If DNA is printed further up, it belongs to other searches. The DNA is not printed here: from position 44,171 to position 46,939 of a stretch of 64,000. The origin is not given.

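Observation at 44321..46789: Member B of the Cys-rich family sits in a tight operon with hemW and an M13 peptidase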

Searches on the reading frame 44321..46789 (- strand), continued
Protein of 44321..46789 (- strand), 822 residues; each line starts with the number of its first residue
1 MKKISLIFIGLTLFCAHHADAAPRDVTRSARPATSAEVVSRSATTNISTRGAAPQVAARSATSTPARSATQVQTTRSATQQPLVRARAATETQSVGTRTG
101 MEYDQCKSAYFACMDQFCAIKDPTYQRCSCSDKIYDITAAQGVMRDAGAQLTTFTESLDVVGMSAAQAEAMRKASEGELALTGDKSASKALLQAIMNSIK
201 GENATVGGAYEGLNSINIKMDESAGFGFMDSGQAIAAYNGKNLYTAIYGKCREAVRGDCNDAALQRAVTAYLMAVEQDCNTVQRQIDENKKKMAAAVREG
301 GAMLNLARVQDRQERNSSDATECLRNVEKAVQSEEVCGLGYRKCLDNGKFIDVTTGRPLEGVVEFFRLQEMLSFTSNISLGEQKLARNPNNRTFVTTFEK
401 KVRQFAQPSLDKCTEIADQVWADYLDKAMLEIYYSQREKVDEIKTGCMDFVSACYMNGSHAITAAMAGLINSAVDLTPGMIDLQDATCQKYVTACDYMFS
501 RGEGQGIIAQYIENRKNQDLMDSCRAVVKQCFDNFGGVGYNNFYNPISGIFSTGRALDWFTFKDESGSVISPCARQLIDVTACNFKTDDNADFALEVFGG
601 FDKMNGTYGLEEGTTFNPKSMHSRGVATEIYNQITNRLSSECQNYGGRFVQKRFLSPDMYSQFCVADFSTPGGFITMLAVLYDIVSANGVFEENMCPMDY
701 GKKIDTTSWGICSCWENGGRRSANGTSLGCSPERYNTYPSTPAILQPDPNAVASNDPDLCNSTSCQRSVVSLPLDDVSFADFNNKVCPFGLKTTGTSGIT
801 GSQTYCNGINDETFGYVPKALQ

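Call 35: find_encoding_contigs(protein=P0010, flank=7000, max_places=1)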
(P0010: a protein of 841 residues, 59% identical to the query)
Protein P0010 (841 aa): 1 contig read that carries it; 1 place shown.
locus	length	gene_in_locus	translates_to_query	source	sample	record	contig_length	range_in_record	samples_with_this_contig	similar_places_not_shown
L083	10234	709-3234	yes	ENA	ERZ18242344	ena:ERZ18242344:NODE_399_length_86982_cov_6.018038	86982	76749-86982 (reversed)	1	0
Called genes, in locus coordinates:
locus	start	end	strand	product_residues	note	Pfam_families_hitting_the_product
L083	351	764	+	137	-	-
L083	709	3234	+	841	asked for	-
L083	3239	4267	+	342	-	PF04055:Radical_SAM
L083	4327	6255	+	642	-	PF05649:Peptidase_M13_N, PF01431:Peptidase_M13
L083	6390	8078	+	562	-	PF13509:S1_2 (faint), PF21710:Spt6_S1 (faint), PF00575:S1, PF23459:S1_RRP5, PF00575:S1, PF23459:S1_RRP5 (weak), PF00575:S1, PF23459:S1_RRP5 (weak), +1 more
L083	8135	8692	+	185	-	PF13238:AAA_18 (weak), PF00406:ADK, PF13207:AAA_17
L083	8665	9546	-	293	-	PF01544:CorA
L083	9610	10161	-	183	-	-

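Call 36: find_encoding_contigs(protein=P0016, flank=7000, max_places=1)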
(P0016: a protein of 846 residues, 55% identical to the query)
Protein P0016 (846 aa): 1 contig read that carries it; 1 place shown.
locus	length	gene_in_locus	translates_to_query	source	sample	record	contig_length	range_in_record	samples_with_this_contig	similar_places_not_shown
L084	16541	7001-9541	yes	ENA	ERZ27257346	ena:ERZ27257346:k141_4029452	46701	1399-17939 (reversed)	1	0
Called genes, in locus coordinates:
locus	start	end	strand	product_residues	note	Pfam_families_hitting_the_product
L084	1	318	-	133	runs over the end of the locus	PF00293:NUDIX, PF14815:NUDIX_4 (faint)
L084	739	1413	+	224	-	-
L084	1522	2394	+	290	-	PF13505:OMP_b-brl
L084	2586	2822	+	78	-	-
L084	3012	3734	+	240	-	-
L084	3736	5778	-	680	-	PF19310:TOP_N, PF01432:Peptidase_M3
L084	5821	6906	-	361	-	PF04055:Radical_SAM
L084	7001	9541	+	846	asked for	-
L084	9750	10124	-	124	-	PF01648:ACPS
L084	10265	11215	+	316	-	PF00535:Glycos_transf_2, PF10111:Glyco_tranf_2_2 (weak)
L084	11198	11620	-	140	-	PF04138:GtrA_DPMS_TM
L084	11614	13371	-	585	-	-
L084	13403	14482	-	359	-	PF00478:IMPDH, PF01070:FMN_dh (weak), PF03060:NMO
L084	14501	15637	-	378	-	PF01996:F420_ligase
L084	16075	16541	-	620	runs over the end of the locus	?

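Call 37: find_encoding_contigs(protein=P0018, flank=7000, max_places=1)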
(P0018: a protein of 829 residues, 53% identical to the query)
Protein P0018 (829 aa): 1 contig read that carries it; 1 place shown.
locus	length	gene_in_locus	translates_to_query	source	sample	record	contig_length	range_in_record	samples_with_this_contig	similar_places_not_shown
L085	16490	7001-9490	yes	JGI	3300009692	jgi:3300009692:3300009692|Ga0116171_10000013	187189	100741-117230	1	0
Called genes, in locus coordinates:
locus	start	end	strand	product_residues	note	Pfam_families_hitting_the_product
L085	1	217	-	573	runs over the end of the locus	-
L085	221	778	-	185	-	PF07750:GcrA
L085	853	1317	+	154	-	PF01478:Peptidase_A24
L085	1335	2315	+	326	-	-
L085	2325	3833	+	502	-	-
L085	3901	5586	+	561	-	-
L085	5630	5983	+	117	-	-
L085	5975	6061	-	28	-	-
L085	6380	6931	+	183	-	PF00561:Abhydrolase_1 (faint), PF03959:FSH1 (faint), PF06821:Ser_hydrolase, PF12697:Abhydrolase_6 (faint), PF10230:LIDHydrolase (faint)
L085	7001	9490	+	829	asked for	-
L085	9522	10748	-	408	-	PF02684:LpxB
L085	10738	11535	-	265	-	PF00132:Hexapep (weak), PF25084:LbH_EIF2B (faint), PF25087:GMPPB_C, PF14602:Hexapep_2 (faint), PF00132:Hexapep (weak), PF13720:Acetyltransf_11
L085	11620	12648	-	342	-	-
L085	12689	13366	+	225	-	PF05175:MTS, PF01728:FtsJ (weak), PF13847:Methyltransf_31, PF08241:Methyltransf_11 (weak), PF08242:Methyltransf_12 (weak), PF13649:Methyltransf_25, PF07669:Eco57I (weak)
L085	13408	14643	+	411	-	PF01551:Peptidase_M23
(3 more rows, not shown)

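Call 41: search_protein_representatives(alignment_id=A1)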
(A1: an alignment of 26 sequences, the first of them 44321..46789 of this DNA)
Query: 26 sequences, 832 profile positions. Proteins with E-value up to 0.001 (for the whole library): 803; up to 1e-10: 579; up to 1e-30: 311. The best 150 are listed.
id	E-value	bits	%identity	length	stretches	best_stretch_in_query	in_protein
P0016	0.0e+00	1130.0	-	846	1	11-824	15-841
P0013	0.0e+00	1114.9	-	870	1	1-765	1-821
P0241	0.0e+00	1086.4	-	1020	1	1-788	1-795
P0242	0.0e+00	1051.9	-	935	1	1-805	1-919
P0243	0.0e+00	1049.4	-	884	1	1-816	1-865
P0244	0.0e+00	1044.8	-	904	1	10-804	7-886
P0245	0.0e+00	1029.6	-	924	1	21-762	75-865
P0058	2.7e-295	998.6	-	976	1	8-758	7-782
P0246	8.8e-262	887.8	-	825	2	49-758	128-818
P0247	9.2e-249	844.7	-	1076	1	16-747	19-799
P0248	1.3e-248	844.2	-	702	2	1-682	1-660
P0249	5.3e-245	832.2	-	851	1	1-705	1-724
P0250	4.2e-244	829.3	-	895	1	40-809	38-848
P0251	4.3e-238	809.4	-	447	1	131-563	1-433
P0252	9.1e-235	798.4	-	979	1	45-802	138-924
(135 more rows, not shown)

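Call 58: predict_structure(alignment_id=A2)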
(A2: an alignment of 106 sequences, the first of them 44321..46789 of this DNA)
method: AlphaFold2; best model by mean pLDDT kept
length: 822 residues; sequences in the alignment: 106
mean_pLDDT: 70.2   pTM: 0.54
mean pLDDT of the five models: 70.2, 70.1, 69.3, 67.2, 66.0
residues with pLDDT >= 90: 171; 70-90: 303; 50-70: 186; < 50: 162
segments of 3 or more residues with pLDDT < 50: 1-3, 17-98, 179-182, 184-189, 194-231, 739-748, 751-758, 797-799
pLDDT, mean of each block of 10 residues (from residue 1): 57 49 33 31 27 29 28 26 29 40 82 74 58 66 72 70 66 57 46 46 33 30 32 53 73 83 84 79 75 73 69 72 88 74 58 56 73 88 90 89 89 89 91 87 83 71 56 53 74 81 70 82 93 97 97 97 95 94 76 94 96 95 97 97 94 88 84 76 76 91 95 90 87 62 44 45 61 69 79 56 66 84 71
secondary structure, 60 per line:
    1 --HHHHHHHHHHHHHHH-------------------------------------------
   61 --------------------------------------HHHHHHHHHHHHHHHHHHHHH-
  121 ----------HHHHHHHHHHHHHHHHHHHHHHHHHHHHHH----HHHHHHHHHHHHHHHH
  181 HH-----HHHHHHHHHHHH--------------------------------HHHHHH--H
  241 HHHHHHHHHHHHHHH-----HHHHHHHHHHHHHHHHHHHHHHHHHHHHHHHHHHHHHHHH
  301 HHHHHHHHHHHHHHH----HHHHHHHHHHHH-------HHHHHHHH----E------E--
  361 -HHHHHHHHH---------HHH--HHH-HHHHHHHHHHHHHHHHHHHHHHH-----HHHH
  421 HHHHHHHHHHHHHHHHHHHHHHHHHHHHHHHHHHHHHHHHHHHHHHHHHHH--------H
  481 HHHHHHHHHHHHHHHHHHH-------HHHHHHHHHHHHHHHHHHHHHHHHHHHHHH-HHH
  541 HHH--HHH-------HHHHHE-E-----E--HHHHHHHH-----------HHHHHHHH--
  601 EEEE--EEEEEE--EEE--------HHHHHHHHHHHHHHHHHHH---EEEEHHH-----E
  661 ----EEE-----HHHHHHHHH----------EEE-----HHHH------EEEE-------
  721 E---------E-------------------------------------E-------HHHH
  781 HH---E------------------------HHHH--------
elements in order (helices of 4 or more, strands of 3 or more residues): H3-17 H99-119 H131-160 H165-182 H188-199 H232-237 H240-255 H261-315 H320-331 H339-346 H362-370 H389-411 H417-471 H480-499 H507-536 H538-543 H556-560 H572-579 H591-598 E601-604 E607-612 E615-617 H626-644 E648-651 E665-667 H673-681 E692-694 H700-703 E710-713 H777-782 H811-814

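Call 72: fold_search(model_id=the predicted structure, library=pdb)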
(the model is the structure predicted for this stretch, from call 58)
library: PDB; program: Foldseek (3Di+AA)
matches with E <= 10: 20; with E <= 0.001: 0
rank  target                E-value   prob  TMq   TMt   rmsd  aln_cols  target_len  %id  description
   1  7m2x_D                1.4e+00  0.04  0.10  0.11  31.9       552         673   10  Open conformation of the Yeast wild-type gamma-TuRC (released 2021-05-12)
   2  8qv2_F                2.0e+00  0.06  0.12  0.14  35.2       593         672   12  Structure of the native y-Tubulin Ring Complex (yTuRC) capping microtubule minus ends at the spindle pole body (released 2024-04-24)
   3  3kbt_A                4.4e+00  0.14  0.14  0.31  20.8       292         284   12  Crystal structure of the ankyrin binding domain of human erythroid beta spectrin (repeats 13-15) in complex with the s (released 2010-02-02)
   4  8iyj_B1               4.6e+00  0.02  0.06  0.12  45.5       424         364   11  Cryo-EM structure of the 48-nm repeat doublet microtubule from mouse sperm (released 2023-07-05)
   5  3kbu_A                4.8e+00  0.12  0.14  0.32  19.8       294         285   10  Crystal structure of the ankyrin binding domain of human erythroid beta spectrin (repeats 13-15) in complex with the s (released 2010-02-02)
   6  6ewy                  5.0e+00  0.08  0.07  0.24  39.4       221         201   12  RipA Peptidoglycan hydrolase (Rv1477, Mycobacterium tuberculosis) N-terminal domain (released 2018-05-02)
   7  8pr1_A                5.3e+00  0.05  0.10  0.10  22.6       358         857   11  Cytoplasmic dynein-B heavy chain bound to IC-LC tower (released 2024-03-27)
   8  4cgk_A                5.5e+00  0.07  0.07  0.15  40.6       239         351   12  Crystal structure of the essential protein PcsB from Streptococcus pneumoniae (released 2014-05-21)
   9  6l7e_A                5.5e+00  0.04  0.07  0.03  54.3       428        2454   11  Toxin Complex TcdA1-TcdB1-TccC2 (released 2020-11-04)
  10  9fqr_F5               5.5e+00  0.01  0.06  0.09  41.2       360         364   13  96-nm repeat of axonemal doublet microtubules from bovine sperm (released 2025-03-26)
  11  8cud                  5.8e+00  0.01  0.05  0.08  37.4       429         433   10  Human excitatory amino acid transporter 3 (EAAT3) protomer in an outward facing apo state in 300 mM KCl (released 2023-05-10)
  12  6a6m                  7.0e+00  0.03  0.08  0.10  44.7       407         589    8  Crystal structure of an outward-open nucleotide-bound state of the eukaryotic ABC multidrug transporter CmABCB1 (released 2019-02-20)
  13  3aon_A                7.3e+00  0.03  0.05  0.17  31.6       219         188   12  Crystal structure of the central axis (NtpD-NtpG) in the catalytic portion of Enterococcus hirae V-type sodium ATPase (released 2011-10-05)
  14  8ro0_I                7.3e+00  0.01  0.07  0.08  31.3       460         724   12  Structure of the C. elegans Intron Lariat Spliceosome primed for disassembly (ILS') (released 2024-08-07)
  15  5dwy_C                7.3e+00  0.01  0.05  0.08  40.5       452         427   10  Crystal structure of a substrate-free glutamate transporter homologue GltTk (released 2016-09-28)
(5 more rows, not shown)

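Call 74: list_cluster_members(proteins=[window:44321-46789:-, window:43279-44316:-, window:41300-43282:-])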
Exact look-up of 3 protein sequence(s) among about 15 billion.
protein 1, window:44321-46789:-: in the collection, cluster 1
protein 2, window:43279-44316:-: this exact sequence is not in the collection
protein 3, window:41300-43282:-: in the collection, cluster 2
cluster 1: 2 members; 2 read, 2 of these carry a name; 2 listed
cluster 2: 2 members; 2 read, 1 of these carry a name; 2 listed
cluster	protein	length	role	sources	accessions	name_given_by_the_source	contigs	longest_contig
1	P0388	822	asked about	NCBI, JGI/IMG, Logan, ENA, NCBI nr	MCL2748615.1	MAG: hypothetical protein FWE50_00895 [Alphaproteobacteria bacterium] | hypothetical protein [Alphaproteobacteria bacterium]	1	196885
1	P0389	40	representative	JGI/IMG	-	hypothetical protein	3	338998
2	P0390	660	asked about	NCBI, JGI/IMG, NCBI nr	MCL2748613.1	MAG: M13 family metallopeptidase [Alphaproteobacteria bacterium] | M13 family metallopeptidase [Alphaproteobacteria bacterium]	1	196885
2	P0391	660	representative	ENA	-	-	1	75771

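Call 81: search_protein_families(library=phrogs, proteins=[window:44321-46789:-], max_evalue=0.01)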
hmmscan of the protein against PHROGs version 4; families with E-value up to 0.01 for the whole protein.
window:44321-46789:- (822 aa): 0 families
